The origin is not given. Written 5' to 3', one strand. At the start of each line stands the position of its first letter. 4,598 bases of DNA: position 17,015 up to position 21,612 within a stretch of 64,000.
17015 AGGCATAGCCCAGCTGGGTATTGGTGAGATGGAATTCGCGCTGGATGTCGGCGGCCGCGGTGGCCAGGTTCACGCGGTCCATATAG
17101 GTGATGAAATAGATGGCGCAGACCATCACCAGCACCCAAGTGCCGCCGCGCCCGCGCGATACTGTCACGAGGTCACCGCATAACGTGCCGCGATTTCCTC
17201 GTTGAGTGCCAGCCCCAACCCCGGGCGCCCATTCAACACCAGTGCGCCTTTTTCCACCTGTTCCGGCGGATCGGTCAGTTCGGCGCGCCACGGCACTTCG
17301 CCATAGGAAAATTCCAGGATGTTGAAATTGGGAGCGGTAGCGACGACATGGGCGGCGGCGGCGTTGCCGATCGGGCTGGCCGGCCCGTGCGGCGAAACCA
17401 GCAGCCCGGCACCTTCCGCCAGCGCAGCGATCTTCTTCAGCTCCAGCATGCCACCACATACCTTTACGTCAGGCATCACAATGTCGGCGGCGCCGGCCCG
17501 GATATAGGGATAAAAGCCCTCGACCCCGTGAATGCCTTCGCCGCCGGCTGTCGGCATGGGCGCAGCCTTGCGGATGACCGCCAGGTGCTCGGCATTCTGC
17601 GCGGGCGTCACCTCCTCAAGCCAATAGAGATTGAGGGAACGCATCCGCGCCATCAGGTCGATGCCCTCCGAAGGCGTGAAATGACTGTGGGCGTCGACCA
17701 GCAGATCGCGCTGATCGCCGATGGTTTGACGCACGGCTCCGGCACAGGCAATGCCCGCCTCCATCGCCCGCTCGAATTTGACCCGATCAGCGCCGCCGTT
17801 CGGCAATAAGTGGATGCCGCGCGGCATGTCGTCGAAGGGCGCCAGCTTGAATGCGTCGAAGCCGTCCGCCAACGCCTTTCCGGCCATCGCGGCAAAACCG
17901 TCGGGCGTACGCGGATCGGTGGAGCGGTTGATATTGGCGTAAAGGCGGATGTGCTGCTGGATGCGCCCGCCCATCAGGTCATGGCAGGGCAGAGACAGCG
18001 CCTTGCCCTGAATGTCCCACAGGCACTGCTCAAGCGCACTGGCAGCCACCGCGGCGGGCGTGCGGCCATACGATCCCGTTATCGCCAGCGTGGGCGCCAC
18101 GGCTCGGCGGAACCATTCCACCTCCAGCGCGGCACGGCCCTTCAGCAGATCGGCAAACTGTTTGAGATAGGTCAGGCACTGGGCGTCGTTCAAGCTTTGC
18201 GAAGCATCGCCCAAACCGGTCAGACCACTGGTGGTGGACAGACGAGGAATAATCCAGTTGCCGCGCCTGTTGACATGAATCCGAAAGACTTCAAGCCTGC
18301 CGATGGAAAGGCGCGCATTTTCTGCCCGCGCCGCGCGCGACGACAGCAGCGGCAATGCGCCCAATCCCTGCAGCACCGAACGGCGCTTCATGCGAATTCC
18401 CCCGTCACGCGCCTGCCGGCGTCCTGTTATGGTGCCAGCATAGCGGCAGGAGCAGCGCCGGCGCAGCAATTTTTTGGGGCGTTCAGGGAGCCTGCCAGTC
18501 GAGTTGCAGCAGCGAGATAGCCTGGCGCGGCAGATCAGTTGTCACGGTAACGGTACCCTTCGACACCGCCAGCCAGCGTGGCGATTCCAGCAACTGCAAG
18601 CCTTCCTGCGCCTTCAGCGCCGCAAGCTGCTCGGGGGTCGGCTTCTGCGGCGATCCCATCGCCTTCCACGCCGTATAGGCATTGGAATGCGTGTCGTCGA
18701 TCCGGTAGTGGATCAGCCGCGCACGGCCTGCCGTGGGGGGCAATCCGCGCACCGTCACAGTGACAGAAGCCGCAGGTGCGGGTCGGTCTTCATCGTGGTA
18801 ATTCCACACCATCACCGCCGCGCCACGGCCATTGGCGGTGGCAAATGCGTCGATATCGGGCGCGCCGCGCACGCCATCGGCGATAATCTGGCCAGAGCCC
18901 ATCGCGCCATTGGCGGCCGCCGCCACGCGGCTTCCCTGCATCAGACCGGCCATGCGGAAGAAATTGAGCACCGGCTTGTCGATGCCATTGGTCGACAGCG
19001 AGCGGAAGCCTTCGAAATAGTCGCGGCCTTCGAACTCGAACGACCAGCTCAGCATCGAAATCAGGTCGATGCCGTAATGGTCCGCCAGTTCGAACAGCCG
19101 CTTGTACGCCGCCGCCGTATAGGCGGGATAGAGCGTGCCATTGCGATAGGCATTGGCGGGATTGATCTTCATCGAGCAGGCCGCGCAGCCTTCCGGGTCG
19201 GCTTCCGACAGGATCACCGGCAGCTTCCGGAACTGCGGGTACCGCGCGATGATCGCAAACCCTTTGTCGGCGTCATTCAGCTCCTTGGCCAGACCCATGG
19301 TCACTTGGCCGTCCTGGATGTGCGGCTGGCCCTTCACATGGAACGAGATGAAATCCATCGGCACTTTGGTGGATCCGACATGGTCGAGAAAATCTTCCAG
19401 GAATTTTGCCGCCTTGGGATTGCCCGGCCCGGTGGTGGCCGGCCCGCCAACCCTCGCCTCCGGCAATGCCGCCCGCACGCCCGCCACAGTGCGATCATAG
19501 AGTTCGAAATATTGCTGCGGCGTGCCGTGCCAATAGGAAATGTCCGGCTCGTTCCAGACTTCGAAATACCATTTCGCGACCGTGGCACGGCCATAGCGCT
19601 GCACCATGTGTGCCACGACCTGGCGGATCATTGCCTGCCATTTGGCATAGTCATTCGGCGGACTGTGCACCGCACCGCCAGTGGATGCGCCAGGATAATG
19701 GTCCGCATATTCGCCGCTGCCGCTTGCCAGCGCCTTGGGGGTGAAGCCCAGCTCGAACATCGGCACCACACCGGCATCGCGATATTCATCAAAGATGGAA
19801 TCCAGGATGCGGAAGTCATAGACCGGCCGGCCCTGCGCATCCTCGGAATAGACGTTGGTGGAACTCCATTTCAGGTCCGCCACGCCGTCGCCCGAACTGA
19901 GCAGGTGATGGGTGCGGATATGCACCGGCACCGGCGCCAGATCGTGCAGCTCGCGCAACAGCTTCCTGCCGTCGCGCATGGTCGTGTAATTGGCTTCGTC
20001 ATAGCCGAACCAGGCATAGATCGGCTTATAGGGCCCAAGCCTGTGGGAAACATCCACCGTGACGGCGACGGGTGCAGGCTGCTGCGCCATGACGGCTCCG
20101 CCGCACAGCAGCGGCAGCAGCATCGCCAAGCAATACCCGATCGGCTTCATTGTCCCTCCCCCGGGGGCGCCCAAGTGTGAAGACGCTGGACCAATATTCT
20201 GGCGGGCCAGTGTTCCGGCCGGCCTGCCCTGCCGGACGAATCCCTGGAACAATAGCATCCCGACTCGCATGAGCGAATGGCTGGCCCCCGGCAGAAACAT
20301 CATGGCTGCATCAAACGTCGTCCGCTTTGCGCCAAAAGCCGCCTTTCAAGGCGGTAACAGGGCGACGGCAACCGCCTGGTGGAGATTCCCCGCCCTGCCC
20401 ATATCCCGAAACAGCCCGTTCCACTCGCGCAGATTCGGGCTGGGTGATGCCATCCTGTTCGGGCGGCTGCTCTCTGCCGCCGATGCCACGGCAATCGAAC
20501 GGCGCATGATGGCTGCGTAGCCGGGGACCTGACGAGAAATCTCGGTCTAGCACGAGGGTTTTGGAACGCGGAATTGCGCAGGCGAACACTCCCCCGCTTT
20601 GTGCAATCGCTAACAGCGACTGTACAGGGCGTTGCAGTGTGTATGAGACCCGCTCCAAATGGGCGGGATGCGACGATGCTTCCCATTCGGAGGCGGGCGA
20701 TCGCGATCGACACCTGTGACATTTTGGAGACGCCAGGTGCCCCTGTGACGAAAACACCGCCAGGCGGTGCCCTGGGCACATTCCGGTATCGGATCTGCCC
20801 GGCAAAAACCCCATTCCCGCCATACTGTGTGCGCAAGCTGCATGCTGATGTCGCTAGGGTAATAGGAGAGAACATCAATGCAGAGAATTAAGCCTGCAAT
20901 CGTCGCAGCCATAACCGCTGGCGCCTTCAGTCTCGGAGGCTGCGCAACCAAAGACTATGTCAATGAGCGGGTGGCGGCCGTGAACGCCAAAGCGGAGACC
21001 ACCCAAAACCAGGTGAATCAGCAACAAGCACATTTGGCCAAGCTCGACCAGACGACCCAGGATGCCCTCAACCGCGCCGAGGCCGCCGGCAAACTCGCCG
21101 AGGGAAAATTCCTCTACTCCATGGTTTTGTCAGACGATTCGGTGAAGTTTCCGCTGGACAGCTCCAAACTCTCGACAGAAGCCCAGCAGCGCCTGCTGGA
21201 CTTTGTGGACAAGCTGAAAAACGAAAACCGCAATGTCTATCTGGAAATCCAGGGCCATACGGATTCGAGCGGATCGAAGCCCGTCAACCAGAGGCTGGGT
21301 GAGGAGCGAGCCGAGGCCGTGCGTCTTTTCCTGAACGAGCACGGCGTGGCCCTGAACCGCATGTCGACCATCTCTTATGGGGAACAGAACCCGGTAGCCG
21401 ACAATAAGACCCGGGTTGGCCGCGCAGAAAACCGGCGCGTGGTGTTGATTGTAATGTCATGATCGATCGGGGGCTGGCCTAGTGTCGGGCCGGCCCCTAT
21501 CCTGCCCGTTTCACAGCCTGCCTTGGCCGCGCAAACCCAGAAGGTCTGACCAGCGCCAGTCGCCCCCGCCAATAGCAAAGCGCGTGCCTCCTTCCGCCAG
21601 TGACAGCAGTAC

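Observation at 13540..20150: Six-gene, translationally coupled operon joining GH39, a Tat-signal enolase-superfamily enzyme, an MFS porter, split aconitase X and a Hyi/OtnI-like isomerase: candidate undescribed acid-sugar pathway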

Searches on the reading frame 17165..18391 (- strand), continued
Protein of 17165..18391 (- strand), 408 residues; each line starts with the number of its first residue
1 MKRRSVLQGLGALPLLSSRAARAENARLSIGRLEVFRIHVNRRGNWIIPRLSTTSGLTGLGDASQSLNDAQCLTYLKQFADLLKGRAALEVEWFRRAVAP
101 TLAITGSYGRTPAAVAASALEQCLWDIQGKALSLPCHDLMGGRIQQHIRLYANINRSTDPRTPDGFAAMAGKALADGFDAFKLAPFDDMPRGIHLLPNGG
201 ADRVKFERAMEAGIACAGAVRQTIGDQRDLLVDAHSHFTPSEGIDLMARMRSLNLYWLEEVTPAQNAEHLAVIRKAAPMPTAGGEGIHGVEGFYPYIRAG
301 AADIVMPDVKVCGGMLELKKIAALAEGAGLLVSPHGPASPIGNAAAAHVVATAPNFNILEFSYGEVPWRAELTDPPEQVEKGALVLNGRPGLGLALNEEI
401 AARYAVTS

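Call 44: find_encoding_contigs(protein=P0136, flank=8000, max_places=2)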
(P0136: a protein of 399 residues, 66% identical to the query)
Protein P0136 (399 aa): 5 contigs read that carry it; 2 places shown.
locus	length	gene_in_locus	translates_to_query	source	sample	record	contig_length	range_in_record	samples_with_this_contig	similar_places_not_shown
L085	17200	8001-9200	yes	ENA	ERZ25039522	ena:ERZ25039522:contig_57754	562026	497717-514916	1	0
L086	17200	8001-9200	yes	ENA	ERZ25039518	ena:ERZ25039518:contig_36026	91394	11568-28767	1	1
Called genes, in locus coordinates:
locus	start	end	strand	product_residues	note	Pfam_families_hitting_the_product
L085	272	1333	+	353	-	PF04116:FA_hydroxylase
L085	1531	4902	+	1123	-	PF13620:CarboxypepD_reg, PF17210:SdrD_B (weak), PF25183:OMP_b-brl_4, PF00593:TonB_dep_Rec_b-barrel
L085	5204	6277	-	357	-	PF20434:BD-FAE (weak), PF07859:Abhydrolase_3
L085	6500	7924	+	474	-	PF00884:Sulfatase, PF01663:Phosphodiest (weak), PF16347:SGSH_C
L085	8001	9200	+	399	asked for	PF02746:MR_MLE_N (weak), PF13378:MR_MLE_C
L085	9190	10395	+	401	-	PF03781:FGE-sulfatase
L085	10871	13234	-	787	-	PF00884:Sulfatase, PF16347:SGSH_C (faint)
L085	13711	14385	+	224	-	PF00884:Sulfatase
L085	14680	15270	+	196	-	PF00884:Sulfatase, PF16347:SGSH_C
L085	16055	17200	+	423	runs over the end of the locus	PF00364:Biotin_lipoyl (faint), PF25917:BSH_RND, PF25919:BSH_CusB (weak), PF25973:BSH_CzcB (faint), PF25954:Beta-barrel_RND_2, PF25967:RND-MFP_C, PF25989:YknX_C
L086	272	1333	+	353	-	PF04116:FA_hydroxylase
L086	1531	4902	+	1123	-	PF13620:CarboxypepD_reg, PF17210:SdrD_B (weak), PF25183:OMP_b-brl_4, PF00593:TonB_dep_Rec_b-barrel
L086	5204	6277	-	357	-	PF20434:BD-FAE (weak), PF07859:Abhydrolase_3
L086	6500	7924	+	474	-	PF00884:Sulfatase, PF01663:Phosphodiest (weak), PF16347:SGSH_C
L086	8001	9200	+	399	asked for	PF02746:MR_MLE_N (weak), PF13378:MR_MLE_C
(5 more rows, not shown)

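Call 45: find_encoding_contigs(protein=P0201, flank=8000, max_places=2)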
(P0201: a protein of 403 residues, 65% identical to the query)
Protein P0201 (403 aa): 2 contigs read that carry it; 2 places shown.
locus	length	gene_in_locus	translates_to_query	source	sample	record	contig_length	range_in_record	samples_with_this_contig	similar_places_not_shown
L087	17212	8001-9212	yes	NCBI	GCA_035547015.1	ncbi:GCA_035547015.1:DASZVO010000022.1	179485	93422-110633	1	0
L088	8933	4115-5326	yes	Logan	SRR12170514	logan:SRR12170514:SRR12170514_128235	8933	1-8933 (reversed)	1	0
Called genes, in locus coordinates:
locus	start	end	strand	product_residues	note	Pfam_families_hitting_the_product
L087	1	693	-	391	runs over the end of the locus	PF02771:Acyl-CoA_dh_N, PF02770:Acyl-CoA_dh_M, PF00441:Acyl-CoA_dh_1 (weak), PF08028:Acyl-CoA_dh_2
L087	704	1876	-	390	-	PF00296:Bac_luciferase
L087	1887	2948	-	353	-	PF00724:Oxidored_FMN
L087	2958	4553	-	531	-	PF00496:SBP_bac_5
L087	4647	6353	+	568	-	PF00890:FAD_binding_2, PF01266:DAO, PF03486:HI0933_like (faint), PF07992:Pyr_redox_2 (weak), PF12831:FAD_oxidored (weak), PF02910:Succ_DH_flav_C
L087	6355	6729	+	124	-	PF13085:Fer2_3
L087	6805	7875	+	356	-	-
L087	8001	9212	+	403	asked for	PF02746:MR_MLE_N, PF13378:MR_MLE_C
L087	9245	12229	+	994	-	PF07715:Plug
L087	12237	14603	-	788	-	PF01011:PQQ, PF13360:PQQ_2, PF07774:EMC1_C (faint), PF01011:PQQ, PF13360:PQQ_2, PF13570:Beta-prop_ACSF4 (weak)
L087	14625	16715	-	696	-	PF22842:Pel9A-like_beta_helix (weak)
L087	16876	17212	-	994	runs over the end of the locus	PF07715:Plug, PF00593:TonB_dep_Rec_b-barrel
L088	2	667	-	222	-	?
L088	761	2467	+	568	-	PF00890:FAD_binding_2, PF01266:DAO, PF03486:HI0933_like (faint), PF07992:Pyr_redox_2 (weak), PF12831:FAD_oxidored (weak), PF02910:Succ_DH_flav_C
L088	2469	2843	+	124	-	PF13085:Fer2_3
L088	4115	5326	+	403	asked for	PF02746:MR_MLE_N, PF13378:MR_MLE_C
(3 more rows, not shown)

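Call 46: find_encoding_contigs(protein=P0238, flank=8000, max_places=2)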
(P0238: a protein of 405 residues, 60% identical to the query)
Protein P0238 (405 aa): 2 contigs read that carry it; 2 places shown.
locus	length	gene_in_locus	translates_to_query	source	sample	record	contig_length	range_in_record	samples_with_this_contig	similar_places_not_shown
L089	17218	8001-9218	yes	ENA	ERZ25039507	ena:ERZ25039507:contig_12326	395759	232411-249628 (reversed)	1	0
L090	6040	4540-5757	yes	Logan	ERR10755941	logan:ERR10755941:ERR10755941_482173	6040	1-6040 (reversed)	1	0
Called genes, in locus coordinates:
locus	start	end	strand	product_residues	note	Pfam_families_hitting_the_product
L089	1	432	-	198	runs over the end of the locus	PF04324:Fer2_BFD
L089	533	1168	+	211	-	-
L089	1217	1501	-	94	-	-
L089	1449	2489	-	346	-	PF04879:Molybdop_Fe4S4, PF00384:Molybdopterin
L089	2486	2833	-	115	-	PF00355:Rieske, PF13806:Rieske_2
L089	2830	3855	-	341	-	PF03460:NIR_SIR_ferr, PF01077:NIR_SIR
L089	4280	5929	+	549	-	PF07687:M20_dimer (weak)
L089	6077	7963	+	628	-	PF01019:G_glu_transpept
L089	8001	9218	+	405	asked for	PF02746:MR_MLE_N (weak), PF13378:MR_MLE_C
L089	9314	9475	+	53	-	-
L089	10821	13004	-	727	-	PF07715:Plug, PF00593:TonB_dep_Rec_b-barrel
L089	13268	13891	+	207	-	PF01757:Acyl_transf_3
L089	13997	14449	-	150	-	PF13340:DUF4096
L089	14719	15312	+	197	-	PF01757:Acyl_transf_3 (weak)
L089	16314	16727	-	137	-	-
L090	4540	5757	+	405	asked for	PF02746:MR_MLE_N (weak), PF13378:MR_MLE_C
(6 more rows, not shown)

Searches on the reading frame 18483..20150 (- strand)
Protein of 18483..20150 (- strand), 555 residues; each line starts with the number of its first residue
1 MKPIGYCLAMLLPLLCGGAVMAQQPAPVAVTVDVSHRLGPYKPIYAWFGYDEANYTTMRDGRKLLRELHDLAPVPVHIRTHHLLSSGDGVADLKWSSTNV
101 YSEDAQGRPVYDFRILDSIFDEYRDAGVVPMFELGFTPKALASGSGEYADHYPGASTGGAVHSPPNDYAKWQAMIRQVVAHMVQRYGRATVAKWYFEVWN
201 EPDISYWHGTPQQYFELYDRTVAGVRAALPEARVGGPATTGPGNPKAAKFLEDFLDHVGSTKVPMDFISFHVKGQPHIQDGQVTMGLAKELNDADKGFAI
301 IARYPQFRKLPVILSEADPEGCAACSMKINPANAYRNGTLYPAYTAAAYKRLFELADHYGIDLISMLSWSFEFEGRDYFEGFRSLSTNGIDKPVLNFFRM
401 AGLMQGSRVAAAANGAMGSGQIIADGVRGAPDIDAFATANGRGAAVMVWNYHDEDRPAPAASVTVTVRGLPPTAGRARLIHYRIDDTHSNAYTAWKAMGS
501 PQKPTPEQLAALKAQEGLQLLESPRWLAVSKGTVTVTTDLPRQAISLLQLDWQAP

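Call 4: search_protein_families(library=pfam, proteins=[window:18483-20150:-], max_evalue=0.01)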
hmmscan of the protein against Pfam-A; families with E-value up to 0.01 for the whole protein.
window:18483-20150:- (555 aa): 2 families
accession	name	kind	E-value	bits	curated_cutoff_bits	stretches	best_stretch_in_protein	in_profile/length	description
PF01229.23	Glyco_hydro_39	-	4.2e-61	207.6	26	1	98-515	61-454/472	Glycosyl hydrolases family 39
PF11790.14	Glyco_hydro_cc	-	0.0017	18.4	21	1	198-273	71-144/237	Glycosyl hydrolase catalytic core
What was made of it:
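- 18483..20150 (-): GH39 glycoside hydrolase with a Sec-type signal peptide. It is an accessory, exported front-end gene. PF01229, 207.6 bits (call 4).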

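Call 5: search_protein_families(library=ncbifam, proteins=[window:18483-20150:-], max_evalue=0.01)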
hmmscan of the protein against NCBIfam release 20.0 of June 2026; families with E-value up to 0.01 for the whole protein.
window:18483-20150:- (555 aa): 1 family
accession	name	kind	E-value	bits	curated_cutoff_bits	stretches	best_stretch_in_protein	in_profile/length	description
NF042992.1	alph1,4rhamsidase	equivalog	1.9e-13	50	850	1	156-269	139-249/471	alpha-1,4-L-rhamnosidase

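Call 47: search_solved_structures(query=window:18483-20150:-, max_evalue=0.001)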
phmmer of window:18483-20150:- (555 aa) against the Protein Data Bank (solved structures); distinct sequences matched with E-value up to 0.001: 16.
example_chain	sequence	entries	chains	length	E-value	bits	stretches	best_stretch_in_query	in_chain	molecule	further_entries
1w91_A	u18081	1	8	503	8.7e-37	130.2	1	102-550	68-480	BETA-XYLOSIDASE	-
2bs9_A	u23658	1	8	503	9.3e-37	130.1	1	102-550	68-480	BETA-XYLOSIDASE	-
1px8_A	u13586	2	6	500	5.1e-36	127.7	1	97-401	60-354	Beta-xylosidase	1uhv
2bfg_A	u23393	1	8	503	6.5e-36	127.3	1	102-550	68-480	BETA-XYLOSIDASE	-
6yyh_A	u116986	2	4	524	9e-35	123.5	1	97-347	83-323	Beta-xylosidase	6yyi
8i0x_B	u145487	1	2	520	5.5e-31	111.1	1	106-513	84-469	Glycoside hydrolase family 39 beta-xylosidase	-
8i0j_A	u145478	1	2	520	5.9e-31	110.9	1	106-513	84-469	Glycoside hydrolase family 39 beta-xylosidase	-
4m29_A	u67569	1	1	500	8.5e-29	103.8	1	106-547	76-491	Beta-xylosidase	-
4ekj_A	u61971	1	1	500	1.2e-28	103.3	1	106-547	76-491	Beta-xylosidase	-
6uqj_A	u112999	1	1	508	1.9e-26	96.1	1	104-274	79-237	Beta-xylosidase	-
3w81_A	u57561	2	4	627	3.3e-19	72.1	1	111-319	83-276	Alpha-L-iduronidase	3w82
6i6x_A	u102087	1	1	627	3.3e-19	72.1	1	111-319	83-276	Alpha-L-iduronidase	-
4kgj_A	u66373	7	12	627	3.8e-19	72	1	112-319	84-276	Alpha-L-iduronidase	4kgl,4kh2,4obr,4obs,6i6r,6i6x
4mj2_A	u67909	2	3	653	2.2e-18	69.4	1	100-319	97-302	Alpha-L-iduronidase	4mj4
5z3k_A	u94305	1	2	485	5.7e-13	51.6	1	160-274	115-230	glucosidase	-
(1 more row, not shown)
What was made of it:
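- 18483..20150 (-): It is distant from solved beta-xylosidases (130 bits) and from alpha-L-iduronidase (72 bits) (call 47).
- On Glycoside hydrolase family 39: The protein is distant from beta-xylosidases and iduronidase (call 47).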

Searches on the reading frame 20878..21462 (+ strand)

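Call 7: search_protein_families(library=pfam, proteins=[window:20878-21462:+], max_evalue=0.001)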
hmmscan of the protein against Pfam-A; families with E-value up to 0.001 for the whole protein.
window:20878-21462:+ (194 aa): 2 families
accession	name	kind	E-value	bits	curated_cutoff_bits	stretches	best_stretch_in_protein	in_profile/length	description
PF00691.25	OmpA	-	1.6e-21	76.9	27.2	1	91-186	2-98/98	OmpA family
PF09476.15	Pilus_CpaD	-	0.00022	21.4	31.1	0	89-180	41-128/200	Pilus biogenesis CpaD protein (pilus_cpaD)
